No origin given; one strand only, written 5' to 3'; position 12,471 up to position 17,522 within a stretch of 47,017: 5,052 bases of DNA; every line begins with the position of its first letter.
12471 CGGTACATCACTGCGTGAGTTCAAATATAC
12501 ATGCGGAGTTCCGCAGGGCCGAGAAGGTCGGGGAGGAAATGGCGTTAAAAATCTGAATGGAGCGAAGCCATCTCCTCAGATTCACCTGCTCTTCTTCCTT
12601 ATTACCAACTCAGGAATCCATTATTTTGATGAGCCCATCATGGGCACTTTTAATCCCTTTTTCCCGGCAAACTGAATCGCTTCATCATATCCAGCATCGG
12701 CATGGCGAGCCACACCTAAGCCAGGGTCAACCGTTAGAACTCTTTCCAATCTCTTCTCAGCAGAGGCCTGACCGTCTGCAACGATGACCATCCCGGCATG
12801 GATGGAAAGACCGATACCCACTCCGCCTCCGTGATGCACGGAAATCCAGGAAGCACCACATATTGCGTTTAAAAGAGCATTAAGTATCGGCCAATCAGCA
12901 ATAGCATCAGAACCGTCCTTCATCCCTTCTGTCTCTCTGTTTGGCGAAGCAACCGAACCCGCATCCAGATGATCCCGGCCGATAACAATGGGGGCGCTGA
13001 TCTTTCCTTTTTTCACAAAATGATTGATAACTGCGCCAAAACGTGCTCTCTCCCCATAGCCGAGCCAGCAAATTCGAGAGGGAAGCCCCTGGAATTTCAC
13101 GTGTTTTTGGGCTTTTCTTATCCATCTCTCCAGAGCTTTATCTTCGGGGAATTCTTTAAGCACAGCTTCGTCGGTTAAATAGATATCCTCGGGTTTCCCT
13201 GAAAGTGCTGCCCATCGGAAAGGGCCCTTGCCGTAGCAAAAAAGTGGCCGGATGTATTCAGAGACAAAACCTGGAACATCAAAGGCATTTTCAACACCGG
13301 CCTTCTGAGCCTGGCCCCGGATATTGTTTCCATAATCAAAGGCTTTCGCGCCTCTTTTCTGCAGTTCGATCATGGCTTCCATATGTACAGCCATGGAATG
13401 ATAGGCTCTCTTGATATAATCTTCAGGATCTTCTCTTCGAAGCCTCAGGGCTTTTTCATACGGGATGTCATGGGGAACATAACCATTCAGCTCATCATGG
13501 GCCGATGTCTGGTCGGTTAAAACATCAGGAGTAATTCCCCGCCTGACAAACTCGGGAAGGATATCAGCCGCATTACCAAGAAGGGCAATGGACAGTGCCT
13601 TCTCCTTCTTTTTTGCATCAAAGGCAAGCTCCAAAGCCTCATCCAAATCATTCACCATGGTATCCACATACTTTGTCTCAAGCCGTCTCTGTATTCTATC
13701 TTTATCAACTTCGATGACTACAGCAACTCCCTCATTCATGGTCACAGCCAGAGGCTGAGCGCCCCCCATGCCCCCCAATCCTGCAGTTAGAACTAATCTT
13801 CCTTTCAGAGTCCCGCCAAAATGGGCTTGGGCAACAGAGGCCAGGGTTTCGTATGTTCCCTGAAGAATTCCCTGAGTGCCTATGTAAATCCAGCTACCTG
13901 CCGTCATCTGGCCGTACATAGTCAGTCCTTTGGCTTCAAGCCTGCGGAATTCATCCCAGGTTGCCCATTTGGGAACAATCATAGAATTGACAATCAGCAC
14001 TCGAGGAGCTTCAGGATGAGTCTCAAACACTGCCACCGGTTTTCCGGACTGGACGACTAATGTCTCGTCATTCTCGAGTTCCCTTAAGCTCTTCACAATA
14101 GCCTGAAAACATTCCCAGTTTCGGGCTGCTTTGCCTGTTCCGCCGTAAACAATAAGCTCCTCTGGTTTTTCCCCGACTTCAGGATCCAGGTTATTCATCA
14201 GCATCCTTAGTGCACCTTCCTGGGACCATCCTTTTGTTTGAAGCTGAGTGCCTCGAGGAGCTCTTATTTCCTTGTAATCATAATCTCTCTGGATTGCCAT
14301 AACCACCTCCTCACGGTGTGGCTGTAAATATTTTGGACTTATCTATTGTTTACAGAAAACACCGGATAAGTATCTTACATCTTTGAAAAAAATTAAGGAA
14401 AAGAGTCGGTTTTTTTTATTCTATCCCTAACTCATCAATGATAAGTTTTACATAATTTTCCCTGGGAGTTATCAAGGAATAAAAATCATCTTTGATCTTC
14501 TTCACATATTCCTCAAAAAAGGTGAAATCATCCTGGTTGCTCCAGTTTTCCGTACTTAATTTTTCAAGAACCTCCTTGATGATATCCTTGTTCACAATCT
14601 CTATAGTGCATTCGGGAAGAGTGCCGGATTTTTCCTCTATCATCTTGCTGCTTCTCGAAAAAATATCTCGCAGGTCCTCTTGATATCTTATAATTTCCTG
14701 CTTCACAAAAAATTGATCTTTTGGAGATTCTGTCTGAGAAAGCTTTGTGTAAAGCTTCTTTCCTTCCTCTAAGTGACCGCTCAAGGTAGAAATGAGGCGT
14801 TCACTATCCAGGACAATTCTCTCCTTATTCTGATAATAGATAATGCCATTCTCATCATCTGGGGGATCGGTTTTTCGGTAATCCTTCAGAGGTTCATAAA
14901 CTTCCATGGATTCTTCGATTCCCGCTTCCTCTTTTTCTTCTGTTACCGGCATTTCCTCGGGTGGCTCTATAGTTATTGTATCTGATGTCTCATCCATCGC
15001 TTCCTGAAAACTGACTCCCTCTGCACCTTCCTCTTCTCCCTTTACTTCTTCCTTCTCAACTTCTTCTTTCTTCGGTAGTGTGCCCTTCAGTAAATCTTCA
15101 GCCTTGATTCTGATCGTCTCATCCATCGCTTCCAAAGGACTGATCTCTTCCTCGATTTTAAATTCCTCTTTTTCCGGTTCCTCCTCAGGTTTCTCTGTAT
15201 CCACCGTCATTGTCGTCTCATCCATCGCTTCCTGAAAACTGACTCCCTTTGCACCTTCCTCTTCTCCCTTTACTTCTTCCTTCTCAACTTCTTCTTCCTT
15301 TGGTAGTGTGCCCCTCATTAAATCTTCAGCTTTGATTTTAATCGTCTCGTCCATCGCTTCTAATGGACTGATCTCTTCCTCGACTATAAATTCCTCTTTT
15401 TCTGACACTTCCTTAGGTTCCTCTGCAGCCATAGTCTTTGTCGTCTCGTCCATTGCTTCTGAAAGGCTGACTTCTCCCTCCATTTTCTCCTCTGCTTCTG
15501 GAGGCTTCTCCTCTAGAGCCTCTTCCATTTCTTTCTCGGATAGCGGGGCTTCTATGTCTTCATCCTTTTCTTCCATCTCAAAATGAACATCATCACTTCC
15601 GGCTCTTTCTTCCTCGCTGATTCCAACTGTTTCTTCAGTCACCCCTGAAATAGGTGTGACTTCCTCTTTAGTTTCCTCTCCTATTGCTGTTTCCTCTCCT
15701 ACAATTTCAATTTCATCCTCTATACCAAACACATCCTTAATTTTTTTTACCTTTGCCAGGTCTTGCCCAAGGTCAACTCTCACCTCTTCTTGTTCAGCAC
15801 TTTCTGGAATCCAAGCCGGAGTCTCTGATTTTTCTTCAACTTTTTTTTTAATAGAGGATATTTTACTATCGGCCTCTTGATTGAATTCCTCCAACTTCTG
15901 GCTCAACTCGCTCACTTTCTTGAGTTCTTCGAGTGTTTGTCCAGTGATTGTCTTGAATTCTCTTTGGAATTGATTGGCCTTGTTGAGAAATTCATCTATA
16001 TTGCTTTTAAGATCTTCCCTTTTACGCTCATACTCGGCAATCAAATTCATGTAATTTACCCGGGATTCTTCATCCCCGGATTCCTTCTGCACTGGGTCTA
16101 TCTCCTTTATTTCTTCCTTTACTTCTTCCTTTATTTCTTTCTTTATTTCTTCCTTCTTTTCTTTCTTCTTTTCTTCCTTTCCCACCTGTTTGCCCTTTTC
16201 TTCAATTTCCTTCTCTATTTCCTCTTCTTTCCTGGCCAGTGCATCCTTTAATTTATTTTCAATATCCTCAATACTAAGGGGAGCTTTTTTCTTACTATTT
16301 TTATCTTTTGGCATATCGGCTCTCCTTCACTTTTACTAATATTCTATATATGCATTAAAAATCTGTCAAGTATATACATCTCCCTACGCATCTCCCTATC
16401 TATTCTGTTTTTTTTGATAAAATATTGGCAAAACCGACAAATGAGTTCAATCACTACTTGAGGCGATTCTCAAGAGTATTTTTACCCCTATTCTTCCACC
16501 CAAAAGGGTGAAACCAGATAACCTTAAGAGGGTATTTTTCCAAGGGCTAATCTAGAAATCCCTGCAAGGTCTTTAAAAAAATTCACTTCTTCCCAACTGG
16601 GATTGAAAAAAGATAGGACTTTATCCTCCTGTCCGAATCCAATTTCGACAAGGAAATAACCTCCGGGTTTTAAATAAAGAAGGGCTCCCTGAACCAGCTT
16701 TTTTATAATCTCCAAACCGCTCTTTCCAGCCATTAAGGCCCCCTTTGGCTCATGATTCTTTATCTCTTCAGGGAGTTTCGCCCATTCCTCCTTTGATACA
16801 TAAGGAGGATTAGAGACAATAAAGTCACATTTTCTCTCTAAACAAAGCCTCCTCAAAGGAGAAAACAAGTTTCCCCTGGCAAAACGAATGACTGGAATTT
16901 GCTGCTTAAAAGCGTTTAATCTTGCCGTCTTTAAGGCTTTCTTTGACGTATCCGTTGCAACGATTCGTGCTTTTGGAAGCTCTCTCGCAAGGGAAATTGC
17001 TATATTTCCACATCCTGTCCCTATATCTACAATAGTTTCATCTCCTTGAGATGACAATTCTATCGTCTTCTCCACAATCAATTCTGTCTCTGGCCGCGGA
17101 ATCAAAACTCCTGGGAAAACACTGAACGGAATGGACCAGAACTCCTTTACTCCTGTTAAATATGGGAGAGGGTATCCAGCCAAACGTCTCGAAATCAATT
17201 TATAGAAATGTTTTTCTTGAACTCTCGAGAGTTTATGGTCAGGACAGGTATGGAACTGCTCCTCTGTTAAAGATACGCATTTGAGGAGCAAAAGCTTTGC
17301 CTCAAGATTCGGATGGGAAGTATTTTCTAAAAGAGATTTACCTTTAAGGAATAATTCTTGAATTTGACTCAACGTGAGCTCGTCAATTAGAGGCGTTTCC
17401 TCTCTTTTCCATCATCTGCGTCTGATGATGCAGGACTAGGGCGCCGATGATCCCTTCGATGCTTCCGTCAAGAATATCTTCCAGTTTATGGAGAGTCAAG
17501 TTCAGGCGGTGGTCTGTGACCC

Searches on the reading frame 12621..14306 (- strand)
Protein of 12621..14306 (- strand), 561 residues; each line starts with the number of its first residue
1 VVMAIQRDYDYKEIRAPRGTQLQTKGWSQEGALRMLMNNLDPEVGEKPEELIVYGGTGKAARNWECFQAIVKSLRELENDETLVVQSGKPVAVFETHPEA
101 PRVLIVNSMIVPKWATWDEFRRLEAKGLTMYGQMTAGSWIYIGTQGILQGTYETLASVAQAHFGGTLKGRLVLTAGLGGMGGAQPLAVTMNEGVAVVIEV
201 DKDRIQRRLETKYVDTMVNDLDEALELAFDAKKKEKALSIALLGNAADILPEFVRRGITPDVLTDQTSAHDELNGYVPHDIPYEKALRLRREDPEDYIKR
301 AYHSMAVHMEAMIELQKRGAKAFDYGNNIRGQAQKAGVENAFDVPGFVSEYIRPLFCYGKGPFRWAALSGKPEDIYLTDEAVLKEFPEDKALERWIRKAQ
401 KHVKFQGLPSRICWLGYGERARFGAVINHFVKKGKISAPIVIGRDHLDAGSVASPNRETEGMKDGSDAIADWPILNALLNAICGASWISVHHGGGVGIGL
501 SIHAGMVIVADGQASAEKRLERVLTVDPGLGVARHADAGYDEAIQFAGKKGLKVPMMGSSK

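Call 14: search_protein_families(library=pfam, proteins=[window:12621-14306:-])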
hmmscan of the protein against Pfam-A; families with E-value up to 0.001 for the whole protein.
window:12621-14306:- (561 aa): 3 families
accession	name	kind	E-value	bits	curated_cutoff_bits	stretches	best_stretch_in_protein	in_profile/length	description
PF17392.7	Urocanase_C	-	2.3e-92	308.3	23.6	1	354-547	1-194/196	Urocanase C-terminal domain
PF01175.24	Urocanase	-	1.7e-90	302.7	23.2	1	143-351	1-209/209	Urocanase Rossmann-like domain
PF17391.7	Urocanase_N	-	5.9e-62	207.6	23.2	1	14-140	1-127/127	Urocanase N-terminal domain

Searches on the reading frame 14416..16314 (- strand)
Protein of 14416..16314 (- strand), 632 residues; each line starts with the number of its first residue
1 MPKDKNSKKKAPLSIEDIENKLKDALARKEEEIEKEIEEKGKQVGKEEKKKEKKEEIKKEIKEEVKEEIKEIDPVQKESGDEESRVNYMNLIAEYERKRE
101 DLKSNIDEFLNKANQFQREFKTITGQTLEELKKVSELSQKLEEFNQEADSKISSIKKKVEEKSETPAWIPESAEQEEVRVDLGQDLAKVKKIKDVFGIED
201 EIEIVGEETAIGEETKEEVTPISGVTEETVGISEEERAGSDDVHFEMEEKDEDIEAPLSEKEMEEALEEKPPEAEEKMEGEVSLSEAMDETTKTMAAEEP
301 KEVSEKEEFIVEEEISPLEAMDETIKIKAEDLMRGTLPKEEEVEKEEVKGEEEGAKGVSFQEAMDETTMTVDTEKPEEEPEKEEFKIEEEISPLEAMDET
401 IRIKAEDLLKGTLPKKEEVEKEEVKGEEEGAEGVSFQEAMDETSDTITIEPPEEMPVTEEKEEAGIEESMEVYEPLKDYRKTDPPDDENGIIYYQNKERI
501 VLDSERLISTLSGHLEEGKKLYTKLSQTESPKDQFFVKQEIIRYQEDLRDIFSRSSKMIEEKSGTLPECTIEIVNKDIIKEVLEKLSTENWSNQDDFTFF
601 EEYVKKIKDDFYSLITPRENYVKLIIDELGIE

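Call 14: search_protein_families(library=pfam, proteins=[window:14416-16314:-])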
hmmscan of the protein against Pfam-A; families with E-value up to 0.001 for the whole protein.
window:14416-16314:- (632 aa): 0 families

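Call 15: search_protein_families(library=ncbifam, proteins=[window:14416-16314:-], max_evalue=0.01)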
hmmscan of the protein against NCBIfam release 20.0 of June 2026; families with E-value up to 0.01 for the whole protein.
window:14416-16314:- (632 aa): 1 family
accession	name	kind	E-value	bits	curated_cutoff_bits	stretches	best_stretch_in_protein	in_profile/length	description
NF052504.1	sll1863_fam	domain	0.0039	17.4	35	1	99-163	13-78/93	sll1863 family stress response protein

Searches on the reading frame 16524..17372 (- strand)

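Call 14: search_protein_families(library=pfam, proteins=[window:16524-17372:-])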
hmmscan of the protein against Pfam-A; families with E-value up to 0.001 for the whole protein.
window:16524-17372:- (282 aa): 11 families
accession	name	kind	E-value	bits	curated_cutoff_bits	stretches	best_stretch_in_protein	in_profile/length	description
PF05175.20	MTS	-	1.3e-15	57.9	23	1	106-196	27-113/170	Methyltransferase small domain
PF17827.6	PrmC_N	-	1.1e-11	45.6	23.4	1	7-74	2-71/71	PrmC N-terminal domain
PF13847.12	Methyltransf_31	-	1.7e-11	44.5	27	1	110-243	3-110/145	Methyltransferase domain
PF13649.12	Methyltransf_25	-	8.5e-10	39.6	27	1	114-206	1-91/97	Methyltransferase domain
PF06325.19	PrmA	-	5.4e-07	29.8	22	1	103-188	154-233/296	Ribosomal protein L11 methyltransferase (PrmA)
PF08242.18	Methyltransf_12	-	3.9e-06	27.9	30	1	115-187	1-71/98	Methyltransferase domain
PF08241.18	Methyltransf_11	-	6.9e-06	27.1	21.2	1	115-188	1-67/95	Methyltransferase domain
PF01728.25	FtsJ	-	1.7e-05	25.3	24.1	1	110-267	21-163/181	FtsJ-like methyltransferase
PF01170.24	UPF0020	-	4e-05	23.8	22.3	1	133-192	75-132/197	RMKL-like, methyltransferase domain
PF24675.1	NpmA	-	0.00028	20.7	60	1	105-151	18-64/214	16S rRNA (adenine(1408)-N(1))-methyltransferase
PF13489.12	Methyltransf_23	-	0.0004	20.6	27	0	108-243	20-117/164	Methyltransferase domain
